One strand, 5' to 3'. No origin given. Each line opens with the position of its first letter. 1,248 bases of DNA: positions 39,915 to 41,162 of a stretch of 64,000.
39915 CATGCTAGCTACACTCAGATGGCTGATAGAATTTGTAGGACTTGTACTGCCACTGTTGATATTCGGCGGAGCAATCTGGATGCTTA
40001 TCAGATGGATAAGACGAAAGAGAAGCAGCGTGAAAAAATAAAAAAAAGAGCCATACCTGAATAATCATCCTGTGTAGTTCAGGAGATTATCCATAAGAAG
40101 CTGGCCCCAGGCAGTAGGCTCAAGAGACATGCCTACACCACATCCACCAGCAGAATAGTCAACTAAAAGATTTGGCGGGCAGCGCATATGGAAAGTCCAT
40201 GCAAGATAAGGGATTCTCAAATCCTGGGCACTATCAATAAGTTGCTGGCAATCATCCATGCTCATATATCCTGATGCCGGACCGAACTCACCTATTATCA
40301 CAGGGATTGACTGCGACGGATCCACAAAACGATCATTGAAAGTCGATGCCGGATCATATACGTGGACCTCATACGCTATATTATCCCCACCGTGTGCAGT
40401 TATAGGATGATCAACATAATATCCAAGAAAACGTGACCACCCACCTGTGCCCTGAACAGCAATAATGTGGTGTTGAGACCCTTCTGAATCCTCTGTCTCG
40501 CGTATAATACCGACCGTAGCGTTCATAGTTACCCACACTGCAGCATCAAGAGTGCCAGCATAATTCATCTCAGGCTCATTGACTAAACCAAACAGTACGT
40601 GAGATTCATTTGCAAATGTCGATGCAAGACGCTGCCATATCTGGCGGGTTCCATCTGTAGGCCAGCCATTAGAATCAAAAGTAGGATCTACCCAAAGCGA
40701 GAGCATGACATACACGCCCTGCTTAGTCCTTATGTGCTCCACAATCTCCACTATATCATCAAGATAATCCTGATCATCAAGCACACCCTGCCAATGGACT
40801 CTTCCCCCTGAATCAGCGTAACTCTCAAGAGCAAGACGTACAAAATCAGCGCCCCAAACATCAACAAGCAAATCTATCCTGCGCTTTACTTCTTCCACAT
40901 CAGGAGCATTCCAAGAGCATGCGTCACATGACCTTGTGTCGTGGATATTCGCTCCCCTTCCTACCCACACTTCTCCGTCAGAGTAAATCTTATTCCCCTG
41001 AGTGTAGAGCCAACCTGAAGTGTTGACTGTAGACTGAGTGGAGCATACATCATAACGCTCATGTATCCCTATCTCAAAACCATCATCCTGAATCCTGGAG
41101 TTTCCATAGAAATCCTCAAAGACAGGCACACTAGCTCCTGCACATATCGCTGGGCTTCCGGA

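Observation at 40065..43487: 1140-aa secreted PKD + beta-helix + GH5-like glycosidase in an organism with otherwise minimal metabolism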

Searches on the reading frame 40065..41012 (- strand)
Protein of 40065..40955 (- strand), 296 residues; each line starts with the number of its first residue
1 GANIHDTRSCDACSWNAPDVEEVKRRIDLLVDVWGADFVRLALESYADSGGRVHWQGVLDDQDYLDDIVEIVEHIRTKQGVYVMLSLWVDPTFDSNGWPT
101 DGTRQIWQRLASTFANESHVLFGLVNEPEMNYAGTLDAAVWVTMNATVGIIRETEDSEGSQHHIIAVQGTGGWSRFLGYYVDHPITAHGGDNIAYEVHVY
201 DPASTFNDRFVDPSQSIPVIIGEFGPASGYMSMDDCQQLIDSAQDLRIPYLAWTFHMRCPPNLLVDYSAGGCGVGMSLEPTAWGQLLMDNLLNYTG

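Call 11: find_homologous_proteins(query=window:40065-40955:-, max_evalue=0.001)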
Query window:40065-40955:- (296 aa): 546 proteins with E <= 0.001 among 1194 candidates; the best 120 are listed.
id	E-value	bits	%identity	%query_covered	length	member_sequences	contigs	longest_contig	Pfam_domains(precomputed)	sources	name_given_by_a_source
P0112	3.2e-138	478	67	98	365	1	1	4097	PF00150.25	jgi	jgi:endoglucanase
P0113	2.2e-133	462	67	98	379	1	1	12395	PF00150.25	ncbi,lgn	-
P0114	1.2e-132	460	67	98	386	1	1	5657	PF00150.25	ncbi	-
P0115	2.1e-130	453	65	98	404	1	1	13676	PF00150.25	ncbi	ncbi:MAG: cellulase family glycosylhydrolase [bacterium]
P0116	2.2e-130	453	66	98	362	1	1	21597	PF00150.25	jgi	jgi:endoglucanase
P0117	4.1e-130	452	66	99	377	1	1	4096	PF00150.25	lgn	-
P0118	1.1e-129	450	65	99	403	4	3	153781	PF00150.25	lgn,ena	-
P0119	1.4e-129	450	67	98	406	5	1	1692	PF00150.25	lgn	-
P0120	7.1e-129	448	62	98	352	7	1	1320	PF00150.25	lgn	-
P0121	2.7e-127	442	64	98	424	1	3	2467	PF00150.25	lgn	-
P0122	3.8e-127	442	63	98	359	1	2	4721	PF00150.25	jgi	jgi:endoglucanase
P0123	5.9e-127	441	63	98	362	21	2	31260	PF00150.25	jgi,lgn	-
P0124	1.2e-126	440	65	98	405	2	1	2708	PF00150.25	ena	-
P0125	1.8e-126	440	64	99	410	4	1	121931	PF00150.25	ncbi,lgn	-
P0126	1.8e-126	440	64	99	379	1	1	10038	PF00150.25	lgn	-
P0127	2.0e-126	440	64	98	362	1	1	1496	PF00150.25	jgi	jgi:hypothetical protein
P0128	4.3e-126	438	65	98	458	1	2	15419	PF00150.25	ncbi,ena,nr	ncbi:MAG: cellulase family glycosylhydrolase [Myxococcales bacterium]|nr:cellulase family glycosylhy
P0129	1.4e-125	437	62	98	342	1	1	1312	PF00150.25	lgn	-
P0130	1.8e-125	436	62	98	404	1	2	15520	PF00150.25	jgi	-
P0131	2.5e-125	436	63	98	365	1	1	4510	PF00150.25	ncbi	-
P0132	4.2e-125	435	63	98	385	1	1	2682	PF00150.25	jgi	jgi:hypothetical protein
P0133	4.3e-125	435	63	99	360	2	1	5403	PF00150.25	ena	-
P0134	5.4e-125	435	62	98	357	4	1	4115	PF00150.25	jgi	-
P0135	5.6e-125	435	63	98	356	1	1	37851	PF00150.25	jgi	jgi:endoglucanase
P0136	6.7e-125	435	64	98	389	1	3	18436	PF00150.25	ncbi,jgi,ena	-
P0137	1.8e-124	433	62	98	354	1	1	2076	PF00150.25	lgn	-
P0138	2.3e-124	433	63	98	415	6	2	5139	PF00150.25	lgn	-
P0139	6.4e-124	431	64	98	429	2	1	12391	PF00150.25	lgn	-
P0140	8.2e-124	431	62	98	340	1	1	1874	PF00150.25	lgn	-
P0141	9.8e-124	431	63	98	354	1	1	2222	PF00150.25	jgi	jgi:endoglucanase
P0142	1.0e-123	431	62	98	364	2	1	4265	PF00150.25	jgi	jgi:hypothetical protein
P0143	2.4e-123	429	61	98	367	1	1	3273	PF00150.25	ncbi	-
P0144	3.9e-123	429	63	98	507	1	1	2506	PF00150.25,PF07691.18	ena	-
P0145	4.1e-123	429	64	98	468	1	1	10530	PF00150.25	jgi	jgi:hypothetical protein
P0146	4.7e-123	428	61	99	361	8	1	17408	PF00150.25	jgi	jgi:endoglucanase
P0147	4.9e-123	428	66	98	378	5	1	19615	PF00150.25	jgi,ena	-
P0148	6.0e-123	428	65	98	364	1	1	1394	PF00150.25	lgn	-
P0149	8.3e-123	428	64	98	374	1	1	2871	PF00150.25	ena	-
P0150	1.7e-122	427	62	98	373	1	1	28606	PF00150.25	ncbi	-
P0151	1.8e-122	427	64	98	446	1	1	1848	PF00150.25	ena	-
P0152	4.2e-122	425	62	98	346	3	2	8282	PF00150.25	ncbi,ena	-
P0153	8.5e-122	424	64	98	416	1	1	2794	PF00150.25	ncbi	-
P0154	8.6e-122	424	63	98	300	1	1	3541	PF00150.25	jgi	jgi:endoglucanase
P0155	1.5e-121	424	61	99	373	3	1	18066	PF00150.25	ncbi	-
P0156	1.6e-121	423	63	98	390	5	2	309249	PF00150.25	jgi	jgi:Cellulase (glycosyl hydrolase family 5)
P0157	1.8e-121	423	62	98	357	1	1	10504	PF00150.25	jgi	jgi:endoglucanase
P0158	3.0e-121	423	62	98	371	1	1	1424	PF00150.25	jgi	jgi:hypothetical protein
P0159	4.2e-121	422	63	98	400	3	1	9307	PF00150.25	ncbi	-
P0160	5.6e-121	422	60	98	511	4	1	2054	PF00150.25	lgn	-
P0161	7.9e-121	421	61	100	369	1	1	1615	PF00150.25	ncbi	-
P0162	1.0e-120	421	63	98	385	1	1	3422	PF00150.25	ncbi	-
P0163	1.3e-120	420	59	99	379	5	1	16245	PF00150.25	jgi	jgi:Cellulase (glycosyl hydrolase family 5)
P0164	1.7e-120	420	62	98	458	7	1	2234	PF00150.25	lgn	-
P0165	1.9e-120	420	62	98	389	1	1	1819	PF00150.25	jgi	-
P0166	2.0e-120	420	62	98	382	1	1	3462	PF00150.25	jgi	-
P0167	2.2e-120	420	63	98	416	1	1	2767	PF00150.25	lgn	-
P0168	2.6e-120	419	62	98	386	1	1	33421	PF00150.25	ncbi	-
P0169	4.4e-120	419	64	98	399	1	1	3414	PF00150.25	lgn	-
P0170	4.5e-120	419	63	98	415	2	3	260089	PF00150.25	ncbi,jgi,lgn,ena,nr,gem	ncbi:MAG TPA: cellulase family glycosylhydrolase [bacterium]|nr:cellulase family glycosylhydrolase [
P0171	5.2e-120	418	60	100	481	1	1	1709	PF00150.25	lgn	-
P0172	6.9e-120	418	60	98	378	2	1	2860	PF00150.25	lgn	-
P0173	7.5e-120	418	63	98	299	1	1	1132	PF00150.25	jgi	jgi:hypothetical protein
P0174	8.0e-120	418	62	98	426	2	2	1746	PF00150.25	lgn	-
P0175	1.6e-119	417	61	98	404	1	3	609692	PF00150.25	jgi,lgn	-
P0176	2.9e-119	416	62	98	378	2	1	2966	PF00150.25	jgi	jgi:endoglucanase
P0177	3.1e-119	416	61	98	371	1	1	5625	PF00150.25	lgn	-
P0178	5.2e-119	415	62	98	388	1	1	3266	PF00150.25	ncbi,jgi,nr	ncbi:MAG: hypothetical protein JRF63_14035 [Deltaproteobacteria bacterium]|nr:hypothetical protein [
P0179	1.0e-118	414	58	98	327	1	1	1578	PF00150.25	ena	-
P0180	1.3e-118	414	60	98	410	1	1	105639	PF00150.25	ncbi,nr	ncbi:MAG: cellulase family glycosylhydrolase [Deltaproteobacteria bacterium]|nr:cellulase family gly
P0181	1.3e-118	414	62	98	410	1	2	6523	PF00150.25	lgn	-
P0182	1.6e-118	414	62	98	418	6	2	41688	PF00150.25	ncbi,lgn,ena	-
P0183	2.3e-118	413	62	98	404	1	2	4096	PF00150.25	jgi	jgi:hypothetical protein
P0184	2.6e-118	413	60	100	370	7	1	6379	PF00150.25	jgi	jgi:endoglucanase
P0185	3.2e-118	413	60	98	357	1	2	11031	PF00150.25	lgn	-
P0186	3.6e-118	412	62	99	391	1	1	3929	PF00150.25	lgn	-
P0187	4.1e-118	412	62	98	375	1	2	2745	PF00150.25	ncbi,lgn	-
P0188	5.8e-118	412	60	98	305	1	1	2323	PF00150.25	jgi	-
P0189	7.7e-118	411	60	98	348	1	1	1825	PF00150.25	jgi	jgi:endoglucanase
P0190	1.7e-117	410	60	98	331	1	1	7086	PF00150.25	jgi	jgi:endoglucanase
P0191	4.2e-117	409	62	98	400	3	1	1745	PF00150.25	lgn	-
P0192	6.1e-117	408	63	97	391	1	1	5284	PF00150.25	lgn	-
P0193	1.4e-116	407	62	98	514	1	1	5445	PF00150.25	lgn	-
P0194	2.3e-116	407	59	98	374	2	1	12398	PF00150.25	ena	-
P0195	3.9e-116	406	62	97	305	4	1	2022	PF00150.25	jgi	jgi:hypothetical protein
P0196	7.7e-116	405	63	91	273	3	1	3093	PF00150.25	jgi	jgi:endoglucanase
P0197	1.0e-115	404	61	98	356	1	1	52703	PF00150.25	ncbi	ncbi:MAG: glycoside hydrolase family 5 protein [Myxococcota bacterium]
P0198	1.6e-115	404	60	98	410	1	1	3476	PF00150.25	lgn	-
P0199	1.9e-115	404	61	98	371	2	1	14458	PF00150.25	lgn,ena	-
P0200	1.9e-115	404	63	98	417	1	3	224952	PF00150.25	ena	-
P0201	2.5e-115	403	62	98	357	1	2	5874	PF00150.25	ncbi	-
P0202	3.7e-115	403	61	98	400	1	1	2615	PF00150.25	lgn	-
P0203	7.5e-115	402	60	98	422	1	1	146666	PF00150.25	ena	-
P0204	8.2e-115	401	59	98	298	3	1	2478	PF00150.25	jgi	jgi:endoglucanase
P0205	1.1e-114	401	58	98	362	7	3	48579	PF00150.25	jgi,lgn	-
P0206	1.2e-114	401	60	98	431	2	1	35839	PF00150.25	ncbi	-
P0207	1.3e-114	401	61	98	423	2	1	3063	PF00150.25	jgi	jgi:endoglucanase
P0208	1.3e-114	401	58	100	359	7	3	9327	PF00150.25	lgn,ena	-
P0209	1.5e-114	401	61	98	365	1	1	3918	PF00150.25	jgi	jgi:endoglucanase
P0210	1.6e-114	401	60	98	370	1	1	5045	PF00150.25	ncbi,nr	ncbi:MAG TPA: cellulase family glycosylhydrolase [Anaeromyxobacteraceae bacterium]|nr:cellulase fami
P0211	3.3e-114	399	57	99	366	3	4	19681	PF00150.25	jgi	jgi:endoglucanase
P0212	5.4e-114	399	58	98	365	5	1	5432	PF00150.25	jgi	jgi:hypothetical protein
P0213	5.5e-114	399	60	98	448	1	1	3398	PF00150.25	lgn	-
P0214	6.5e-114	398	59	98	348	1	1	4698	PF00150.25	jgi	jgi:hypothetical protein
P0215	1.3e-113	397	59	98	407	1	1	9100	PF00150.25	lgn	-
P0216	1.6e-113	397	60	98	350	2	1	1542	PF00150.25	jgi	jgi:endoglucanase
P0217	2.3e-113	397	62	98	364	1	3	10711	PF00150.25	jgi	jgi:endoglucanase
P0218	2.5e-113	397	60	98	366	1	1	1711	PF00150.25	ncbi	-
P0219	3.0e-113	396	60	99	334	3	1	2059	PF00150.25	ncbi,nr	ncbi:MAG: cellulase family glycosylhydrolase, partial [Myxococcales bacterium]|nr:cellulase family g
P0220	3.0e-113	396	60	98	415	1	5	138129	PF00150.25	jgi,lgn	jgi:endoglucanase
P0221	3.4e-113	396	59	98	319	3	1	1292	PF00150.25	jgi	jgi:endoglucanase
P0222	5.2e-113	396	59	98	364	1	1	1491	PF00150.25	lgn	-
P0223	7.0e-113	395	59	98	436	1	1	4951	PF00150.25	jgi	-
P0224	7.8e-113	395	59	98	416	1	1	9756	PF00150.25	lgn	-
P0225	8.8e-113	395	61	98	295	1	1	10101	PF00150.25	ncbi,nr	ncbi:MAG: cellulase family glycosylhydrolase, partial [Myxococcales bacterium]|nr:cellulase family g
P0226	1.2e-112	394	58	98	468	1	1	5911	PF00150.25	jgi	jgi:hypothetical protein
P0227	2.6e-112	393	59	98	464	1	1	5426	PF00150.25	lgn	-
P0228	3.5e-112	393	59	98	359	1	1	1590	PF00150.25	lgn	-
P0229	3.5e-112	393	57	98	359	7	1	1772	PF00150.25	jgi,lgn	jgi:endoglucanase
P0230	6.3e-112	392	58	98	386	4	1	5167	PF00150.25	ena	-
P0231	1.1e-111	391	59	98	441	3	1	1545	PF00150.25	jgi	-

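Call 14: find_encoding_contigs(protein=P0113, flank=6000, max_places=2)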
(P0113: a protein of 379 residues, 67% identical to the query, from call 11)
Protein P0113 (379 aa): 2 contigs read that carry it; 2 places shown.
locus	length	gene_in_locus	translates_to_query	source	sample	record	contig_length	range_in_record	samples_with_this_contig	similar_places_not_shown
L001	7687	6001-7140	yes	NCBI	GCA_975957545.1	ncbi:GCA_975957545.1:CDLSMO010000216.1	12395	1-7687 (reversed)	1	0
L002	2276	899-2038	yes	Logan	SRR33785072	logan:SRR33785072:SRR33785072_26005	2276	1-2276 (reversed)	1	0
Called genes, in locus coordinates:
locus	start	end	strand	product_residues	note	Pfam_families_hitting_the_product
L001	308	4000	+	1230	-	PF01833:TIG (faint), PF21226:MalQ_N (faint), PF01344:Kelch_1 (faint)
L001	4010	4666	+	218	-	-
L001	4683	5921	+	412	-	PF07690:MFS_1, PF12832:MFS_1_like, PF07690:MFS_1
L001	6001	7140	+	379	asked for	PF00150:Cellulase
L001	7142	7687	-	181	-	?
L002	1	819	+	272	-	?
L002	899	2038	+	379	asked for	PF00150:Cellulase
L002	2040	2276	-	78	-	?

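Call 23: search_solved_structures(query=A1, max_evalue=0.001, show_alignments=2)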
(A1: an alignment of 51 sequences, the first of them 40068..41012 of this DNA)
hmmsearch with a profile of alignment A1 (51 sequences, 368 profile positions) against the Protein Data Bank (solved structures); distinct sequences matched with E-value up to 0.001: 58.
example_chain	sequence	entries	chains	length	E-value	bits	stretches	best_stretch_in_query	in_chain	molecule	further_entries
5wh8_A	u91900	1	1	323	1e-16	64.2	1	100-332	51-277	Putative carbohydrate-active enzyme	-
5ecu_A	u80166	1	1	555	9.7e-12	47.8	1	103-329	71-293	Cellulase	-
5a8m_A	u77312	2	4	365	2.4e-11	46.6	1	15-339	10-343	PUTATIVE RETAINING B-GLYCOSIDASE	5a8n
4xzw_A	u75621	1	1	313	5e-11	45.5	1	100-328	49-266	endo-glucanase chimera C10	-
4xzb_A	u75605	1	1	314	8.2e-11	44.8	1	101-328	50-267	CelA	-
5a8o_A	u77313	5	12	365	2.5e-10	43.2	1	15-339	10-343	PUTATIVE RETAINING B-GLYCOSIDASE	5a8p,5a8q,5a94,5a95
2cks_A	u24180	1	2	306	4.6e-10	42.3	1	100-328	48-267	ENDOGLUCANASE E-5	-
1bqc_A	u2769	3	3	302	3e-09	39.6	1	169-328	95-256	PROTEIN (BETA-MANNANASE)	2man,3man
2ckr_A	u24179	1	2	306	3.4e-09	39.5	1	100-328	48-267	ENDOGLUCANASE E-5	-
4fk9_A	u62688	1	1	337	4e-09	39.3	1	175-336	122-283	Cellulose-binding family II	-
3wsu_A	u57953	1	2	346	4.7e-09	39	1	175-336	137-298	Beta-mannanase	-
8c10_A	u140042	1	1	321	1e-08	37.9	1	130-339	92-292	GH5 Cellulase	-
6xsu_A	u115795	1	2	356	1.1e-08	37.8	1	133-327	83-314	GH5-4 broad specificity endoglucanase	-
4m1r_A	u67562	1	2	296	1.2e-08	37.7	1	130-348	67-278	Cellulase 5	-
5i2u_A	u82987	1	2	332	1.4e-08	37.5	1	153-365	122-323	Cellulase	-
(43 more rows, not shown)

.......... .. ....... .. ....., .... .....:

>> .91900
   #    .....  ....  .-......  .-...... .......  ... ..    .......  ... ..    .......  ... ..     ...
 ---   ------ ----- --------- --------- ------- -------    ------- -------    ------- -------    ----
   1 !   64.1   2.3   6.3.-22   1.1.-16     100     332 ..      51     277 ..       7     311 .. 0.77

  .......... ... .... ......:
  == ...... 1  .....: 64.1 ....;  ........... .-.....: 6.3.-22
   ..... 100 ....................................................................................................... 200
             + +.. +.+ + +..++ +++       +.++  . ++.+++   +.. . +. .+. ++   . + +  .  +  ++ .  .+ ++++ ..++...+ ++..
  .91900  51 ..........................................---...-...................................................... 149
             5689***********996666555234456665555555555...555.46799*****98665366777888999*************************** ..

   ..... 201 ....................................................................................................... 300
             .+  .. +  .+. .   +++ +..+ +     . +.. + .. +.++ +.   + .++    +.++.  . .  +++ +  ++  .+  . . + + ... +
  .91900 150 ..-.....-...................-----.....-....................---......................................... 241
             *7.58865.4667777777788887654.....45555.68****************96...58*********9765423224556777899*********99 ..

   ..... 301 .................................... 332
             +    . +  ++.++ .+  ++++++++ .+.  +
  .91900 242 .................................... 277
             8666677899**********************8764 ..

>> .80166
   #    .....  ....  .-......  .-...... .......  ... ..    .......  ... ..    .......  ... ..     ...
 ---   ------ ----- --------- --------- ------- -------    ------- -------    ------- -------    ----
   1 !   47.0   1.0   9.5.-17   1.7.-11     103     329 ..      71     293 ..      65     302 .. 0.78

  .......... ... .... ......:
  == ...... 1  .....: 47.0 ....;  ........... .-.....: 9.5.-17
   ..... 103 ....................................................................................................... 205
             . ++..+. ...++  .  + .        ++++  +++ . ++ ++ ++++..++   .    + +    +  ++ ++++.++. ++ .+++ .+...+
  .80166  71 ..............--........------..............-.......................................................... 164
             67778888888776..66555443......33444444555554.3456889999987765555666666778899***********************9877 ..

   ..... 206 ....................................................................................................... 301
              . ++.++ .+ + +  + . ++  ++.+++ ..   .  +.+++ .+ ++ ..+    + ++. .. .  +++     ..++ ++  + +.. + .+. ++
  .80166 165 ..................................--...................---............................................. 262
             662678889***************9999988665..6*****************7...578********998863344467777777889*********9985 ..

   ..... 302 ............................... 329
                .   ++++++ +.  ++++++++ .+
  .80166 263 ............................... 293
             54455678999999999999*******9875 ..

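Call 25: predict_structure(alignment_id=A1)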
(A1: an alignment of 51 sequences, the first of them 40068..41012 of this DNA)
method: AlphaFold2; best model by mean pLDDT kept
length: 315 residues; sequences in the alignment: 51
mean_pLDDT: 96.0   pTM: 0.94
mean pLDDT of the five models: 96.0, 95.8, 95.8, 95.5, 95.5
residues with pLDDT >= 90: 294; 70-90: 19; 50-70: 2; < 50: 0
segments of 3 or more residues with pLDDT < 50: none
pLDDT, mean of each block of 10 residues (from residue 1): 98 97 96 96 98 98 96 97 99 98 97 95 98 98 88 95 98 98 96 95 97 97 98 99 95 98 98 91 92 95 98 75
secondary structure, 60 per line:
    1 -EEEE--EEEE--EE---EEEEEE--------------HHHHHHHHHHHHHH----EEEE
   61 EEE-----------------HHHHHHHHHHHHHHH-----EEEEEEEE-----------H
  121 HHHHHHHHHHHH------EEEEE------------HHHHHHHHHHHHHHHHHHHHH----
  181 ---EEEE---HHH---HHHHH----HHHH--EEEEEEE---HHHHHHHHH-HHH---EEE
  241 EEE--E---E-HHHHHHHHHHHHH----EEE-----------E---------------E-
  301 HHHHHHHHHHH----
elements in order: E2-5 E8-11 E19-24 H39-52 E57-63 H81-95 E101-108 H120-132 E139-143 H156-176 E184-187 H197-201 H206-209 E212-218 H222-230 E238-243 H252-264 E269-271 H301-311

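Call 29: fold_search(model_id=the predicted structure, library=pdb)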
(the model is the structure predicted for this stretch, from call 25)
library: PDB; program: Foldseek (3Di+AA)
matches with E <= 10: 1450; with E <= 0.001: 251
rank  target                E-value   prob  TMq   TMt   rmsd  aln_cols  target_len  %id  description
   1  4hty                  2.9e-16  1.00  0.74  0.71   4.4       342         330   20  Crystal Structure of a metagenome-derived cellulase Cel5A (released 2012-12-05)
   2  2ckr_A                1.6e-15  1.00  0.72  0.74   4.5       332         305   19  X-RAY CRYSTAL STRUCTURE OF THE CATALYTIC DOMAIN OF THERMOBIFIDA FUSCA ENDOGLUCANASE CEL5A (E5) E355Q IN COMPLEX WITH C (released 2007-05-29)
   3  5ihs                  3.0e-15  1.00  0.72  0.74   4.2       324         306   19  Structure of CHU_2103 from Cytophaga hutchinsonii (released 2016-06-22)
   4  5a94_A                4.1e-15  1.00  0.73  0.69   4.2       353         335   18  Crystal structure of beta-Glucanase SdGluc5_26A from Saccharophagus degradans in complex with tetrasaccharide A, form  (released 2016-01-20)
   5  2cks_A                4.7e-15  1.00  0.72  0.74   4.6       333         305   19  X-RAY CRYSTAL STRUCTURE OF THE CATALYTIC DOMAIN OF THERMOBIFIDA FUSCA ENDOGLUCANASE CEL5A (E5) (released 2007-05-29)
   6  2cks_B                5.0e-15  1.00  0.72  0.73   4.5       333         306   19  X-RAY CRYSTAL STRUCTURE OF THE CATALYTIC DOMAIN OF THERMOBIFIDA FUSCA ENDOGLUCANASE CEL5A (E5) (released 2007-05-29)
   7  5a94_D                6.7e-15  1.00  0.74  0.70   4.2       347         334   19  Crystal structure of beta-Glucanase SdGluc5_26A from Saccharophagus degradans in complex with tetrasaccharide A, form  (released 2016-01-20)
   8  5a95_A                7.6e-15  1.00  0.73  0.69   4.4       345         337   18  Crystal structure of beta-glucanase SdGluc5_26A from Saccharophagus degradans in complex with tetrasaccharide A, form  (released 2016-01-20)
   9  8bqa                  1.4e-14  1.00  0.72  0.75   4.6       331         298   20  CjCel5B endo-glucanase bound to CB665 covalent inhibitor (released 2023-11-29)
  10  3pzt_B                1.5e-14  1.00  0.73  0.77   4.2       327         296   20  Structure of the endo-1,4-beta-glucanase from Bacillus subtilis 168 with manganese(II) ion (released 2011-09-14)
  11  1tvn_A                1.5e-14  1.00  0.71  0.76   4.7       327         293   17  Cellulase cel5G from Pseudoalteromonas haloplanktis, A family GH 5-2 enzyme (released 2005-05-17)
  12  4m1r_A                2.4e-14  1.00  0.72  0.76   4.5       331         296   20  Structure of a novel cellulase 5 from a sugarcane soil metagenomic library (released 2014-02-05)
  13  5i2u_A                2.6e-14  1.00  0.72  0.77   4.4       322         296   19  Crystal structure of a novel Halo-Tolerant Cellulase from Soil Metagenome (released 2017-01-18)
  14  5a8o_A                4.8e-14  1.00  0.72  0.68   4.6       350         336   18  Crystal structure of beta-glucanase SdGluc5_26A from Saccharophagus degradans in complex with cellotetraose (released 2016-01-20)
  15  5i2u_B                5.4e-14  1.00  0.72  0.76   4.5       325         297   20  Crystal structure of a novel Halo-Tolerant Cellulase from Soil Metagenome (released 2017-01-18)
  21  5ecu                  2.1e-13  1.00  0.73  0.67   4.2       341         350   18  The unliganded structure of Caldicellulosiruptor saccharolyticus GH5 (released 2016-11-02)
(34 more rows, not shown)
